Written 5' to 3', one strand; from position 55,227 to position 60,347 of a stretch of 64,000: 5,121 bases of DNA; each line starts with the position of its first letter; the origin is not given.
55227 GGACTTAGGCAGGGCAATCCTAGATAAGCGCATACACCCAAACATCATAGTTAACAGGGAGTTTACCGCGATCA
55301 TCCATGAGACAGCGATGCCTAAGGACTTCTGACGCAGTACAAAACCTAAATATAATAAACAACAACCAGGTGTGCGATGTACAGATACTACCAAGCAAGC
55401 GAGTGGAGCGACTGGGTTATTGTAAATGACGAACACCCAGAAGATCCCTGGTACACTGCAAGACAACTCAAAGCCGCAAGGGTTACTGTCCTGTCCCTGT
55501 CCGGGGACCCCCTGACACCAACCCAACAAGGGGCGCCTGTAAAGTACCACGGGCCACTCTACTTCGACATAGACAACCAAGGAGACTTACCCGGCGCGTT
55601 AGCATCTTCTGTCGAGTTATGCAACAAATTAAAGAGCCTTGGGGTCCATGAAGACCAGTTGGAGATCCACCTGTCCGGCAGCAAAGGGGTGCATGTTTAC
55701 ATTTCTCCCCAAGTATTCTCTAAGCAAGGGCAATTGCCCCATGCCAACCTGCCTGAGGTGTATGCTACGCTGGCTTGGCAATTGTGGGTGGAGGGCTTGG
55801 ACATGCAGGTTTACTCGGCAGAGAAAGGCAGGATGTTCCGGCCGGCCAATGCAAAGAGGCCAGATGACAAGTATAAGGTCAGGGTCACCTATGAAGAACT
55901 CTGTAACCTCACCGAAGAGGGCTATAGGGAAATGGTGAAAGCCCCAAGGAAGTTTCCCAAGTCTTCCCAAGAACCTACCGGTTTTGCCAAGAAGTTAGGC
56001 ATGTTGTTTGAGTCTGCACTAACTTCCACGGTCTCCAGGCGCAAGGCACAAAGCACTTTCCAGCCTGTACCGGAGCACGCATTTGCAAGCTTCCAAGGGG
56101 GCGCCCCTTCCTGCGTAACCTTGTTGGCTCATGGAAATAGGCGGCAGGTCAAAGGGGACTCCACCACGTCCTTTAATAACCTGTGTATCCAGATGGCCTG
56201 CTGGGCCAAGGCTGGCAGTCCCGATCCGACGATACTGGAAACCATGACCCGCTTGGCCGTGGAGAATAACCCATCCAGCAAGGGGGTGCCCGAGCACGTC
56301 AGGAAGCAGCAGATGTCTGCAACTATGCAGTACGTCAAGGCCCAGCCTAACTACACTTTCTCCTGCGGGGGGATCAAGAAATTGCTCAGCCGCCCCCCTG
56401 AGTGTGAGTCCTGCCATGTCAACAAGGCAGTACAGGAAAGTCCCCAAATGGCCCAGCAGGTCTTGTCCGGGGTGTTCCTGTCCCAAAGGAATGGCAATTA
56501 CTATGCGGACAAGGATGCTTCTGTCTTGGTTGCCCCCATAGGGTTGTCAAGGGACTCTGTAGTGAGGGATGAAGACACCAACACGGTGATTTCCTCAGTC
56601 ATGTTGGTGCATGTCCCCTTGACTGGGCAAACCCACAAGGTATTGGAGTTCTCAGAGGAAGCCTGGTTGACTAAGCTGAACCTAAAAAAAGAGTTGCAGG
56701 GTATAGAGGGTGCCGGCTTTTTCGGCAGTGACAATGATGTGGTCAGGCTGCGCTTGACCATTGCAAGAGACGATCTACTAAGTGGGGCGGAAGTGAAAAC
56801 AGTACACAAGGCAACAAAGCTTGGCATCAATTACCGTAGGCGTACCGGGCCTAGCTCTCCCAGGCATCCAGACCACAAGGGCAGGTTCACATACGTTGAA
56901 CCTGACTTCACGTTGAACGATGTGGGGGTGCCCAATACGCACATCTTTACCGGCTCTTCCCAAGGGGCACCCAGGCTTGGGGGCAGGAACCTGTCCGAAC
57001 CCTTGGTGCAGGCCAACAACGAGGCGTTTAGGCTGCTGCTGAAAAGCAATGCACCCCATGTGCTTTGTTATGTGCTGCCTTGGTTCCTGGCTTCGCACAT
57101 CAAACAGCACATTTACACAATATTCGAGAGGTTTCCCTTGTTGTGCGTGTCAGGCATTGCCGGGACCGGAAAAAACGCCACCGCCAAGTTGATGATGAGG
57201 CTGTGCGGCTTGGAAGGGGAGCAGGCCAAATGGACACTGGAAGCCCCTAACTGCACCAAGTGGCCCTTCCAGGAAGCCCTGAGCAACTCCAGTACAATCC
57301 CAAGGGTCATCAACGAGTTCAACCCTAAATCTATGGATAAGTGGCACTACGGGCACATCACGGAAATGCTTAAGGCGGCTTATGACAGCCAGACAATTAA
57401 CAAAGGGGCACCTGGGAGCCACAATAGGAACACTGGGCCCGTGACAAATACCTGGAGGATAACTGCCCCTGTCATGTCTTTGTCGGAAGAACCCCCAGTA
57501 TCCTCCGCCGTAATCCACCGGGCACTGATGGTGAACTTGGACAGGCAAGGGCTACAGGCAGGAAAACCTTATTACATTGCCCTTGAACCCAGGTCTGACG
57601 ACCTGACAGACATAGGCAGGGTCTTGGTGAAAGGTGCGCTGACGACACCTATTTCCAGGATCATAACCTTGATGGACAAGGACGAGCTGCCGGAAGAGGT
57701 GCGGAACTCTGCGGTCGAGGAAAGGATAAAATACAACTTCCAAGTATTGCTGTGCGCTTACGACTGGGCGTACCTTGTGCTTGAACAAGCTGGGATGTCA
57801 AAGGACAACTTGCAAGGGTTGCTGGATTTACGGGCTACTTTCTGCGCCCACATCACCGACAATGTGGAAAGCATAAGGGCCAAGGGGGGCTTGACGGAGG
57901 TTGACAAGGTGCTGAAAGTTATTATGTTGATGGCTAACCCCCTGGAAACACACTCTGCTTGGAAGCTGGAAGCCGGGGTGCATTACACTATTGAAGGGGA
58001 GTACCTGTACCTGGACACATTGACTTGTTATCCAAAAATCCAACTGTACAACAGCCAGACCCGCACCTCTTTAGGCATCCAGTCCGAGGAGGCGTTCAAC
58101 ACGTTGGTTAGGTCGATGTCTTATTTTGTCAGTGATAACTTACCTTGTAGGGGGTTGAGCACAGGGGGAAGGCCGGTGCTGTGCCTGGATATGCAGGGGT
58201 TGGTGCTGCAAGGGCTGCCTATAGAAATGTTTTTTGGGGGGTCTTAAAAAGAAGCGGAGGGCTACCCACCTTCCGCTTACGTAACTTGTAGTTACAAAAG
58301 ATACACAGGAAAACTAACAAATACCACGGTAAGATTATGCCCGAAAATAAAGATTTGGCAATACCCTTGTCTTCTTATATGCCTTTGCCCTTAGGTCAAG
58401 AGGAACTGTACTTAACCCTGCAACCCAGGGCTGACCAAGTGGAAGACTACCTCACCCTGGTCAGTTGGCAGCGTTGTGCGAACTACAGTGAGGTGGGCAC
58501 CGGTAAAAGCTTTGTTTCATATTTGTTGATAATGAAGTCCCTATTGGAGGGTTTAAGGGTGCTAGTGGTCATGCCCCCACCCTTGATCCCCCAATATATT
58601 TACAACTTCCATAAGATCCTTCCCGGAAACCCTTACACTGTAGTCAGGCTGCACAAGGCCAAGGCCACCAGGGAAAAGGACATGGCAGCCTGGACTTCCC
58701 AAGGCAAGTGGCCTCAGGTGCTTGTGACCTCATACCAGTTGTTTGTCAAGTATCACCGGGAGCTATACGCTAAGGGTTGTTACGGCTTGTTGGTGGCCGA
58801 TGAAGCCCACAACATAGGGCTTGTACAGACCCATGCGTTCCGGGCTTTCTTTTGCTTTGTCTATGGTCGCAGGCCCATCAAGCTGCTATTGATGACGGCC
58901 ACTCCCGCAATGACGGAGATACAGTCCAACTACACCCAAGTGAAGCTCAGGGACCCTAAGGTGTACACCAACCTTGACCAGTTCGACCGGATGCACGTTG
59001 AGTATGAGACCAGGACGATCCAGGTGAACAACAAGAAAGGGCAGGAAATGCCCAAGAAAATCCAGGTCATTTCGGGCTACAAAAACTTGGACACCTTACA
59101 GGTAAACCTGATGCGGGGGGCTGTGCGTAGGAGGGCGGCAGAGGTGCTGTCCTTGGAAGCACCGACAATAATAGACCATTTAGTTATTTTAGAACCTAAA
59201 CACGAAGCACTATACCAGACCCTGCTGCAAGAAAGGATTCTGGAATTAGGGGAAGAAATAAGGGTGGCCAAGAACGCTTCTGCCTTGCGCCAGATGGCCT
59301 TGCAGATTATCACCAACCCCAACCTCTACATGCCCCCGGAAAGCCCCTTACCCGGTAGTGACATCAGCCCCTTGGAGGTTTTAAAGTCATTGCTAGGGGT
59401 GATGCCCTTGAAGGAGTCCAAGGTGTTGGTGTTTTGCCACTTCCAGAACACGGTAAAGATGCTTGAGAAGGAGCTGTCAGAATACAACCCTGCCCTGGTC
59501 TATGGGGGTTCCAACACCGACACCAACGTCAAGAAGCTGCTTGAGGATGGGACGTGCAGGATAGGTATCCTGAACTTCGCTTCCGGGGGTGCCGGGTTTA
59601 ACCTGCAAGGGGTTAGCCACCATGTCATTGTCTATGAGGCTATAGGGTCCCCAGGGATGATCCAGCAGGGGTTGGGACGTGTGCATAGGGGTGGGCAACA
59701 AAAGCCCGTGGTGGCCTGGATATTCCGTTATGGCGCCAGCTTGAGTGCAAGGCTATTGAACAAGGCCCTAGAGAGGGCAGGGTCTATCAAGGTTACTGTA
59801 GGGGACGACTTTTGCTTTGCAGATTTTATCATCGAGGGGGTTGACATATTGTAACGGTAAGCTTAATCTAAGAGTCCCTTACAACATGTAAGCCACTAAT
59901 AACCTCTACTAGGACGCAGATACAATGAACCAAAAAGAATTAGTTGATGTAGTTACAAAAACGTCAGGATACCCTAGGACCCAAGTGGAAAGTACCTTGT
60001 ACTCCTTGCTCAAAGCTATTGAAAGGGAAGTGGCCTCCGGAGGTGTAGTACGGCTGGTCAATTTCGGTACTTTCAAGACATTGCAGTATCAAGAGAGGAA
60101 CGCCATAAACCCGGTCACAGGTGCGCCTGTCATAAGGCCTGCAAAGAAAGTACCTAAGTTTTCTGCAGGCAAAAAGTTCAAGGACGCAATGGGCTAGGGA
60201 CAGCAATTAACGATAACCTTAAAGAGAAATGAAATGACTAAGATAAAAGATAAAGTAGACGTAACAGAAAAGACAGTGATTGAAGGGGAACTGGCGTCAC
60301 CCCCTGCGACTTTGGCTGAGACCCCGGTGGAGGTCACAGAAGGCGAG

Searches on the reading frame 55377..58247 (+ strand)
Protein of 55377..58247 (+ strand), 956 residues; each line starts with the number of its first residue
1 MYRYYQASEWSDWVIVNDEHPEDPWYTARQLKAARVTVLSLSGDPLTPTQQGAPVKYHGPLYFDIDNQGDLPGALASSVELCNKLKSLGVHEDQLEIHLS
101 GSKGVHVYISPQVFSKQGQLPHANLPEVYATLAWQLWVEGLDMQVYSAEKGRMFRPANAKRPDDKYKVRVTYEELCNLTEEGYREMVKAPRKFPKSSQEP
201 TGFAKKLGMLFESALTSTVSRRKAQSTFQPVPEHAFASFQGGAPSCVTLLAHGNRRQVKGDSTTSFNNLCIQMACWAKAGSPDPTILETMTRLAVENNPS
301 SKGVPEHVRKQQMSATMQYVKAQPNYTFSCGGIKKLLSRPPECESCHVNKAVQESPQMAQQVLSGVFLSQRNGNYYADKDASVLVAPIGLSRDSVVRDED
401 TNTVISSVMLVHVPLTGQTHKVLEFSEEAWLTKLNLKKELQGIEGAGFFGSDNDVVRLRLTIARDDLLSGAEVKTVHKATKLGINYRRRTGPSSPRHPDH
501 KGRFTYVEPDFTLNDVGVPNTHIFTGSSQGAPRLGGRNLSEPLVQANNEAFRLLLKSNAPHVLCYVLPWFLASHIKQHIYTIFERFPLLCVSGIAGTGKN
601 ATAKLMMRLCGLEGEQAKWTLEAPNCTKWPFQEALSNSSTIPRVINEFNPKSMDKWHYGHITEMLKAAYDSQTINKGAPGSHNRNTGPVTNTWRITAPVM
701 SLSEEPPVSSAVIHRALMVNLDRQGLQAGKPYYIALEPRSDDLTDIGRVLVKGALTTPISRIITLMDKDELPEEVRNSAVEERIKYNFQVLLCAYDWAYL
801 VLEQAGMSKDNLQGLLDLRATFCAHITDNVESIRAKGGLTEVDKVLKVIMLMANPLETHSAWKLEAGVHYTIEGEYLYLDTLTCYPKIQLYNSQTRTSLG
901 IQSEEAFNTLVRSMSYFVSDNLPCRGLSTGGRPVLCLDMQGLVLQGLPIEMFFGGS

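Call 18: search_protein_families(library=pfam, proteins=[window:55377-58247:+], max_evalue=0.01)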
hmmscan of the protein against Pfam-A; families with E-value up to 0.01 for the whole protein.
window:55377-58247:+ (956 aa): 0 families

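Call 35: search_protein_families(library=phrogs, proteins=[window:55377-58247:+], max_evalue=0.001)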
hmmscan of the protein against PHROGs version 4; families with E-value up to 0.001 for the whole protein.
window:55377-58247:+ (956 aa): 3 families
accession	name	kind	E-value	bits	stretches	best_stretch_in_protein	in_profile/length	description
phrog_16345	-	DNA, RNA and nucleotide metabolism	2.1e-43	149.5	2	28-336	34-327/972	primase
phrog_18685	-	unknown function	1.2e-15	57.5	1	57-334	67-346/1028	-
phrog_9660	-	unknown function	2.2e-05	24.8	1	75-209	107-256/407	-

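Call 81: search_dna_similar(query=window:55377-58247:+, collection=phages, mode=protein, max_rows=12)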
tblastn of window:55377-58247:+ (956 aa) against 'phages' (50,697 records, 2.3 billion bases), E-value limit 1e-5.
Records with a match: 38; places in all: 38; records where one place covers at least 80% of the query: 31.
Best place of each record, by identity: <60% 38.
By first word of the organism name: Vibrio 26; Bacillus 6; Pseudomonas 5; Moorella 1.
By host as written in the record: - 17; Vibrio crassostreae 4; Vibrio parahaemolyticus 4; Pseudomonas sp. 3; Pseudomonas grimontii MBTL2-21 2; Bacillus cereus 2; Bacillus bogoriensis 2; Vibrio parahaemolyticus VP505 1; and 3 more.
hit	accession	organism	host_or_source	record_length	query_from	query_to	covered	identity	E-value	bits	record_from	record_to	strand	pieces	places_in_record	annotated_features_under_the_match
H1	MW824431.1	Vibrio phage PS14A.1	Vibrio crassostreae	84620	1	953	100%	24.6%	4e-56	218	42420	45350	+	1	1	hypothetical protein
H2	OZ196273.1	Vibrio phage K120 g1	Seawater and oysters mix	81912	1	917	96%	25.5%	2e-52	206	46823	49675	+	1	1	primase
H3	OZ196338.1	Vibrio phage K404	Seawater and oysters mix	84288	1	917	96%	25.5%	2e-52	206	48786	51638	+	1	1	primase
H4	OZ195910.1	Vibrio phage K478b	Seawater and oysters mix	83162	1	953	100%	24.5%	5e-55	215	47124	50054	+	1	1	primase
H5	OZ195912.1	Vibrio phage K478a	Seawater and oysters mix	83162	1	953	100%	24.5%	5e-55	215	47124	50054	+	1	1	primase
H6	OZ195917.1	Vibrio phage K468a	Seawater and oysters mix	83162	1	953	100%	24.5%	5e-55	215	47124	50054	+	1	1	primase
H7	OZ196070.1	Vibrio phage K449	Seawater and oysters mix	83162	1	953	100%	24.5%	5e-55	215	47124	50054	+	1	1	primase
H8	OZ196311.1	Vibrio phage K473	Seawater and oysters mix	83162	1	953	100%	24.5%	5e-55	215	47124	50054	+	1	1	primase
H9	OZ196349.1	Vibrio phage K381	Seawater and oysters mix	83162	1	953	100%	24.5%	5e-55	215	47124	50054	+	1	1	primase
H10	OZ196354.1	Vibrio phage K376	Seawater and oysters mix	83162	1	953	100%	24.5%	5e-55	215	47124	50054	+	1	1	primase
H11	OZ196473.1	Vibrio phage K486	Seawater and oysters mix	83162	1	953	100%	24.5%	5e-55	215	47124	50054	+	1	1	primase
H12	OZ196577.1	Vibrio phage K405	Seawater and oysters mix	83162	1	953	100%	24.5%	5e-55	215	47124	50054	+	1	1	primase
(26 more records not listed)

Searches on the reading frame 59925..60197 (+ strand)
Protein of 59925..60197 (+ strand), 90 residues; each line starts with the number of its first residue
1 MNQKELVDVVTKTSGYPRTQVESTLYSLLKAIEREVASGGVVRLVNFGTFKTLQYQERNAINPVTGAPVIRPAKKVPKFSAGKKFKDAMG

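Call 61: search_protein_families(library=pfam, proteins=[window:59925-60197:+], max_evalue=0.05)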
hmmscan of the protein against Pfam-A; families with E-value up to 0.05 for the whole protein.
window:59925-60197:+ (90 aa): 2 families
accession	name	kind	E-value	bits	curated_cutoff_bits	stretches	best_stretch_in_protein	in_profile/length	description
PF00216.26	Bac_DNA_binding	-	2.1e-23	82.8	22.4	1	1-89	1-89/90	Bacterial DNA-binding protein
PF18291.6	HU-HIG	-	5.9e-06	26.8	26.2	1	1-60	32-92/125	HU domain fused to wHTH, Ig, or Glycine-rich motif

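Call 70: find_encoding_contigs(protein=window:59925-60197:+, flank=10000, max_places=2)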
Protein window:59925-60197:+ (90 aa): 2 contigs read that carry it; 2 places shown.
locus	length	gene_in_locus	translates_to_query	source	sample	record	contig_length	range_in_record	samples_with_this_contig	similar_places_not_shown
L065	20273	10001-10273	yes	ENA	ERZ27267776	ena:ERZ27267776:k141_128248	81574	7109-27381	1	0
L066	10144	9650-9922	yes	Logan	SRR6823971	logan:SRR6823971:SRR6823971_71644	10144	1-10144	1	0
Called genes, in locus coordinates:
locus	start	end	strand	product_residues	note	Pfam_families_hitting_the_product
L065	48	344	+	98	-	-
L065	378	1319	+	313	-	-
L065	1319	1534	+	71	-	-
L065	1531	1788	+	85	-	-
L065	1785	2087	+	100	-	PF24043:DUF7352 (weak)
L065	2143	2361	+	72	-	-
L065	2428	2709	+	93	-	-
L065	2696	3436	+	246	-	-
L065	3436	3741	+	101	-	-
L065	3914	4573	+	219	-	-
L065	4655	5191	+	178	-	-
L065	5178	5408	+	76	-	-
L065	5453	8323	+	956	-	-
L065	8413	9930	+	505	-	PF00176:SNF2-rel_dom, PF00270:DEAD, PF04851:ResIII (weak), PF00271:Helicase_C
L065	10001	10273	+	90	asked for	PF00216:Bac_DNA_binding, PF18291:HU-HIG (weak)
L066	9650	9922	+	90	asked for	PF00216:Bac_DNA_binding, PF18291:HU-HIG (weak)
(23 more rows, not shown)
